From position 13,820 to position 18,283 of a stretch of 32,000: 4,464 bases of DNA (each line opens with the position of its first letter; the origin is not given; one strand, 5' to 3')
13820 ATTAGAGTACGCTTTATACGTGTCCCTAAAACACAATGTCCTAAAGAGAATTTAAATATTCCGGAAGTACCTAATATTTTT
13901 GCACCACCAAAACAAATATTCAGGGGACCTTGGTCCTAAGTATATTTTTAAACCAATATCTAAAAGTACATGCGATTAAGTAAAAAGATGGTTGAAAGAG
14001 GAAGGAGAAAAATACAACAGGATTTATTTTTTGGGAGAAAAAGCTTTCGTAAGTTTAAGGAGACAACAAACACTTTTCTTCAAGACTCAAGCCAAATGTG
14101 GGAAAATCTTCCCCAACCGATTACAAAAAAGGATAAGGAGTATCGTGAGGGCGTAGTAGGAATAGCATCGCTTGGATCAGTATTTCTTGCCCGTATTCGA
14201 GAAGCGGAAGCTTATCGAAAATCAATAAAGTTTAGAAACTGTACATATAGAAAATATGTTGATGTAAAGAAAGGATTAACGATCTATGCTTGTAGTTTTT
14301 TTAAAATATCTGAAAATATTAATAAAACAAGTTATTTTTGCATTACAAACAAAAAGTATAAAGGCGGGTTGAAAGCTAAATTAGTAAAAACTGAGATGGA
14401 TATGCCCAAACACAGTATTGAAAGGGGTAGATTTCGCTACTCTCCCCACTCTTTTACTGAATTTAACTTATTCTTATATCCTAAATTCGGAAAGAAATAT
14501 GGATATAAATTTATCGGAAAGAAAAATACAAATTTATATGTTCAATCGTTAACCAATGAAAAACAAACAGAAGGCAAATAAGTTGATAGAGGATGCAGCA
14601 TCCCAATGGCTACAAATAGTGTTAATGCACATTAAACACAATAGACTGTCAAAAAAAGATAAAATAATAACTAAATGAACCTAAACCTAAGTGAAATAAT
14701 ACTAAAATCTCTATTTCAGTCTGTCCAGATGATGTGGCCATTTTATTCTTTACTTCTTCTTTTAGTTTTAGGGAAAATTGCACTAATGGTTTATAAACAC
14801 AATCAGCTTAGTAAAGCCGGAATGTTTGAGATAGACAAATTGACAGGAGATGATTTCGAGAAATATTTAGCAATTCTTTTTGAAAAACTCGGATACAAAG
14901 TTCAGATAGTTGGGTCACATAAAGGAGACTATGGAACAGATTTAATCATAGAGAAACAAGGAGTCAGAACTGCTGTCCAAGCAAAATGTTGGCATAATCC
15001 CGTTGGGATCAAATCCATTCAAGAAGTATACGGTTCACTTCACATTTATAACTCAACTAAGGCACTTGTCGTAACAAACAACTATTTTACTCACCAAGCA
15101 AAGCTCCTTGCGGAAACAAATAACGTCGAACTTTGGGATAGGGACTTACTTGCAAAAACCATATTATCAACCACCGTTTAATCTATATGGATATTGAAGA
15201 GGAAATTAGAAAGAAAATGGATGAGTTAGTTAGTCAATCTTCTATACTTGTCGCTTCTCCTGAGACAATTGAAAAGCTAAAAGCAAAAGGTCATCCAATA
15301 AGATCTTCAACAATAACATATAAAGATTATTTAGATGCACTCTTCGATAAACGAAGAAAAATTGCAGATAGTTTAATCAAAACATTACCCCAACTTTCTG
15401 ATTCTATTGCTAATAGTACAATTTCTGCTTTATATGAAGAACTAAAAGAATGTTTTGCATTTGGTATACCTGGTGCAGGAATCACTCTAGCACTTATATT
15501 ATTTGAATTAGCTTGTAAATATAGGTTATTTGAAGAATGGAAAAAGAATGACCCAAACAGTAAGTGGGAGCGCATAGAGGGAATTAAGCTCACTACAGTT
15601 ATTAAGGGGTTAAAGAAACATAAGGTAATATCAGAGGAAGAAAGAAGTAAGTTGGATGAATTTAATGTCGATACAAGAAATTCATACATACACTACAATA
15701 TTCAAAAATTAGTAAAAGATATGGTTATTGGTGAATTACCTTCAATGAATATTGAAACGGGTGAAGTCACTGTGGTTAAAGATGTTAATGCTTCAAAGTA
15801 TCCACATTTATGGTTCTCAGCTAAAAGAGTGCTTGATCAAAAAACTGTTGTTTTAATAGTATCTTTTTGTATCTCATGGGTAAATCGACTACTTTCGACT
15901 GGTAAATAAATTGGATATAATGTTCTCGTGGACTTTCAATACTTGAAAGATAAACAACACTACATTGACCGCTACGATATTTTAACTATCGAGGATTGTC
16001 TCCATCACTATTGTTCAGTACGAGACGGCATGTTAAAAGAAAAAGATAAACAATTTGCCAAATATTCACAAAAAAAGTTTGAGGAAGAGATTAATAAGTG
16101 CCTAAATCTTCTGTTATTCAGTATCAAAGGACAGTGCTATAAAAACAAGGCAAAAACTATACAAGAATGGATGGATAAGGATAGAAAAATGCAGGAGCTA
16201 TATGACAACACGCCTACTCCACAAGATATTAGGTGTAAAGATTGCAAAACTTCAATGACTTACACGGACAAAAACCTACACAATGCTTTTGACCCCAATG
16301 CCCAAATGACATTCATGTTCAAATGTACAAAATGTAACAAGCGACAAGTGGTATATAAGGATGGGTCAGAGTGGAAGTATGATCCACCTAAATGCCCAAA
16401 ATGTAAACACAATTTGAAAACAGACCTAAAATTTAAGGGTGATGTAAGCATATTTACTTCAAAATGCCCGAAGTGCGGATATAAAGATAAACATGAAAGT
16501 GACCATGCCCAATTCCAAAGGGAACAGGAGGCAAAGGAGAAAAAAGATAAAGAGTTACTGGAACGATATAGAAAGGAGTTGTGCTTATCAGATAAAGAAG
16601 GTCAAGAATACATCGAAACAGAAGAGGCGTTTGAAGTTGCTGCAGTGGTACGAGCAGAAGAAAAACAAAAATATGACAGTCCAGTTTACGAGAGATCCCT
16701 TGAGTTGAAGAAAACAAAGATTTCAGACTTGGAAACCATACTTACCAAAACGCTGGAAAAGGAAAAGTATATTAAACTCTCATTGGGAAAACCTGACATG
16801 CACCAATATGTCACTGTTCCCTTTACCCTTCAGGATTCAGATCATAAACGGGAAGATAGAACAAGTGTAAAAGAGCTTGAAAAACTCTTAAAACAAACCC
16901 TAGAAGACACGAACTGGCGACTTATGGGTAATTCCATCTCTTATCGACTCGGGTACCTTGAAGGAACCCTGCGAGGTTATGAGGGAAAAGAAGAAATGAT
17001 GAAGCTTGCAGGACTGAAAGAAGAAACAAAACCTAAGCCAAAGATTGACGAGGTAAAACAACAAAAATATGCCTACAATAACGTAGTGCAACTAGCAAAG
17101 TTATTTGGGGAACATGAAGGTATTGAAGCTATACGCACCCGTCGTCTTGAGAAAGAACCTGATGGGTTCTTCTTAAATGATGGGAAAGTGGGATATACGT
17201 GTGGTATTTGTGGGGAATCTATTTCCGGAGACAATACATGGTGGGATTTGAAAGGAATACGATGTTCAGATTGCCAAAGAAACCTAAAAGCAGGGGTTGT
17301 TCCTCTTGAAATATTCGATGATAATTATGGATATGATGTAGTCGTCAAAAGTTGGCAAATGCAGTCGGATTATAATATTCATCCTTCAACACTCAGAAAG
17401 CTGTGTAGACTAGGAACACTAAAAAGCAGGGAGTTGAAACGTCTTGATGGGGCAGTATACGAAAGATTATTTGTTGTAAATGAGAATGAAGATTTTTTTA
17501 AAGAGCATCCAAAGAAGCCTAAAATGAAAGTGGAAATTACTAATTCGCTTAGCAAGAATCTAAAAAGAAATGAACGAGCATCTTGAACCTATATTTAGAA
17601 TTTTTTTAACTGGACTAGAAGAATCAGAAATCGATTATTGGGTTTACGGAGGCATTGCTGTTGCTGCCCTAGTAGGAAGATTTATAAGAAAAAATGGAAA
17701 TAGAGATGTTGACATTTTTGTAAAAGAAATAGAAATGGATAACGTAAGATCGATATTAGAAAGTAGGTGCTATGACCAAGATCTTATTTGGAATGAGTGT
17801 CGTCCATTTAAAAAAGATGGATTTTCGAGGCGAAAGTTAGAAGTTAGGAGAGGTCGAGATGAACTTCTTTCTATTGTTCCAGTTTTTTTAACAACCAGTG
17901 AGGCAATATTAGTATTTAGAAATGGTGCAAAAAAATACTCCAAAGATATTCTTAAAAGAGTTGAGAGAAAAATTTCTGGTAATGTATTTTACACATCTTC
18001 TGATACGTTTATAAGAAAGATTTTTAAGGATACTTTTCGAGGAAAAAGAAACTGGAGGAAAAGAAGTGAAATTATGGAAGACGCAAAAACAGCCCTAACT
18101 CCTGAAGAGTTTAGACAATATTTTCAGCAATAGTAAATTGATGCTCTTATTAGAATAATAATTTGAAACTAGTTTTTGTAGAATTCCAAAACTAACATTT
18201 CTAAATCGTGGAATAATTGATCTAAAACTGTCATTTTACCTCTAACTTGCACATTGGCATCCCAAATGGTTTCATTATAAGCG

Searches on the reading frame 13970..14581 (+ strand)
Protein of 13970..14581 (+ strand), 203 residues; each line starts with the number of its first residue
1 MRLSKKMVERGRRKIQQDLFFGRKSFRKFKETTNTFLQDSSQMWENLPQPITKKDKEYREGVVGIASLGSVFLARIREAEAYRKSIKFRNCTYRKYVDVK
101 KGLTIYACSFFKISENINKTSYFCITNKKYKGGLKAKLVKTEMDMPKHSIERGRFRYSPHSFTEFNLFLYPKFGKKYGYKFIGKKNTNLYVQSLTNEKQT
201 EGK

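Call 5: search_protein_families(library=pfam, proteins=[window:13970-14581:+], max_evalue=0.01)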
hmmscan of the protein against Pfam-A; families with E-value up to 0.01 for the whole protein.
window:13970-14581:+ (203 aa): 0 families

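Call 6: search_protein_families(library=padloc, proteins=[window:13970-14581:+], max_evalue=0.01)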
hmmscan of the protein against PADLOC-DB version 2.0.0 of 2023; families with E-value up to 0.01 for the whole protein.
window:13970-14581:+ (203 aa): 0 families

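Call 8: search_protein_families(library=ncbifam, proteins=[window:13970-14581:+], max_evalue=0.01)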
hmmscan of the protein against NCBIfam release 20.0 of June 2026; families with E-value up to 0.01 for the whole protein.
window:13970-14581:+ (203 aa): 1 family
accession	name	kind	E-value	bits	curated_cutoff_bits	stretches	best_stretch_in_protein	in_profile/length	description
NF052241.1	MSHAOpTransReg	equivalog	0.0067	16.2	300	0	70-148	91-170/181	MSHA operon transcriptional regulator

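Call 66: search_protein_families(library=phrogs, proteins=[window:13970-14581:+], max_evalue=0.001)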
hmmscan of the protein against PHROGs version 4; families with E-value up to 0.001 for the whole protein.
window:13970-14581:+ (203 aa): 0 families

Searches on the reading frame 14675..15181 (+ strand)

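Call 5: search_protein_families(library=pfam, proteins=[window:14675-15181:+], max_evalue=0.01)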
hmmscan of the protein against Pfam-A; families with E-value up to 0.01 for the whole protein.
window:14675-15181:+ (168 aa): 3 families
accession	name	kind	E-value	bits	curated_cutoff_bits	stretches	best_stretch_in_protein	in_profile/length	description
PF04471.18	Mrr_cat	-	9.3e-29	100.3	21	1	53-162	1-114/115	Restriction endonuclease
PF22722.2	NA-iREase1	-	1.4e-10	41.5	27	1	61-159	1-104/106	NACHT-associated inactive Restriction Endonuclease 1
PF13156.12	Mrr_cat_2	-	0.0013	19.1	22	1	81-145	25-94/127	Restriction endonuclease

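Call 6: search_protein_families(library=padloc, proteins=[window:14675-15181:+], max_evalue=0.01)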
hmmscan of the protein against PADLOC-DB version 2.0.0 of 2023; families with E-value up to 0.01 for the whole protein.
window:14675-15181:+ (168 aa): 8 families
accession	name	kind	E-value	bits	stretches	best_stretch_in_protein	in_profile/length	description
PDLC00631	ZorD1|ZorD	-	3e-19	66.3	1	42-166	934-1063/1071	"SWI2/SNF2 helicase, Mrr-like nuclease"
PDLC04819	PDC-S02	-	6.8e-10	36.7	1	53-164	193-307/334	-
PDLC00628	ZorD1|ZorD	-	7.2e-10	35.2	1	52-163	1022-1139/1171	"SWI2/SNF2 helicase, Mrr-like nuclease"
PDLC04796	PDC-S02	-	4.6e-08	30.4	1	40-146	226-337/390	-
PDLC03657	mREase_IV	-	1.3e-06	26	1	59-150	175-278/317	Type IV methyl-directed restriction enzyme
PDLC04815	PDC-S02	-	1.1e-05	23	1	55-165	204-320/346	-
PDLC03663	mREase_IV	-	0.00013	18.8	1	54-144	410-503/544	Type IV methyl-directed restriction enzyme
PDLC03852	LmuA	-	0.0015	16.5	1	52-138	14-107/336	-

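Call 8: search_protein_families(library=ncbifam, proteins=[window:14675-15181:+], max_evalue=0.01)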
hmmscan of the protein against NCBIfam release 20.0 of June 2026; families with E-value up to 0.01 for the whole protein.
window:14675-15181:+ (168 aa): 0 families

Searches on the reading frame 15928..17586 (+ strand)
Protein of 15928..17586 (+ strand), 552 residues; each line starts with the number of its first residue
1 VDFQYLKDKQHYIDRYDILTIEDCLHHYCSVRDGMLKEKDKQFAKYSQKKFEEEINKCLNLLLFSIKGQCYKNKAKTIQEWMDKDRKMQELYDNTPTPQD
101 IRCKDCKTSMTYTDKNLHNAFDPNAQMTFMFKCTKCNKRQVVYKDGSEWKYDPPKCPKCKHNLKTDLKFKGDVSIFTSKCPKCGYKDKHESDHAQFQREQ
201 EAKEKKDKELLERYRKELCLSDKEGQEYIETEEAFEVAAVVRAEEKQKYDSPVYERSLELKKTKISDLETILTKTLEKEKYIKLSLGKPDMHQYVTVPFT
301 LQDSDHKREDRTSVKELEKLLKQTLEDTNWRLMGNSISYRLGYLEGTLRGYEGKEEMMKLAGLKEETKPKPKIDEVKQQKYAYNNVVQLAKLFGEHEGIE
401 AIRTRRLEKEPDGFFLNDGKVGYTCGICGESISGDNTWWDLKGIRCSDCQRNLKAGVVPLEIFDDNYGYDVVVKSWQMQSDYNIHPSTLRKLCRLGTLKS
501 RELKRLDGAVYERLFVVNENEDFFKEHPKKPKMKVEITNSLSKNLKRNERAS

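Call 5: search_protein_families(library=pfam, proteins=[window:15928-17586:+], max_evalue=0.01)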
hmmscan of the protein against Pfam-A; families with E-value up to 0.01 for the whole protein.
window:15928-17586:+ (552 aa): 2 families
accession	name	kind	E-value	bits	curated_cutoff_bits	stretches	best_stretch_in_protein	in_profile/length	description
PF01155.25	HypA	-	0.00092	19.7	28.9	0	96-149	66-105/112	Hydrogenase/urease nickel incorporation, metallochaperone, hypA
PF12773.13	DZR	-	0.0096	16.5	27.3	0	424-455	14-36/45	Double zinc ribbon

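Call 6: search_protein_families(library=padloc, proteins=[window:15928-17586:+], max_evalue=0.01)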
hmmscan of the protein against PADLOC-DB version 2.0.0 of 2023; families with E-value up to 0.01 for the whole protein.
window:15928-17586:+ (552 aa): 0 families

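Call 8: search_protein_families(library=ncbifam, proteins=[window:15928-17586:+], max_evalue=0.01)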
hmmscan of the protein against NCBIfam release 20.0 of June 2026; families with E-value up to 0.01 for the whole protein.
window:15928-17586:+ (552 aa): 2 families
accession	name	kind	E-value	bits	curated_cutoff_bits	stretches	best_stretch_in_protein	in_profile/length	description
TIGR02605.1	CxxC_CxxC_SSSS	subfamily_domain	0.0017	18.4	31.3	1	129-163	4-37/52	FmdB family zinc ribbon protein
TIGR04165.1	methano_modCys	hypoth_equivalog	0.004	17.4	60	1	177-204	7-32/50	TIGR04165 family Cys-rich peptide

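Call 66: search_protein_families(library=phrogs, proteins=[window:15928-17586:+], max_evalue=0.001)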
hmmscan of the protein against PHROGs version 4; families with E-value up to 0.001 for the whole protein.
window:15928-17586:+ (552 aa): 0 families

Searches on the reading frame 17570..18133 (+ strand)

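Call 7: search_protein_families(library=pfam, proteins=[window:17570-18133:+], max_evalue=0.01)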
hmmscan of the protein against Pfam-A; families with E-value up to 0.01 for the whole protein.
window:17570-18133:+ (187 aa): 2 families
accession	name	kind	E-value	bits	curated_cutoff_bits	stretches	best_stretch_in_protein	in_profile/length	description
PF10706.15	Aminoglyc_resit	-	8.7e-07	29.6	21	1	14-78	7-69/149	Aminoglycoside-2''-adenylyltransferase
PF20603.3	Bact_hydrolase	-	0.0092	16.4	27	0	110-169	65-124/160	Bacterial hydrolase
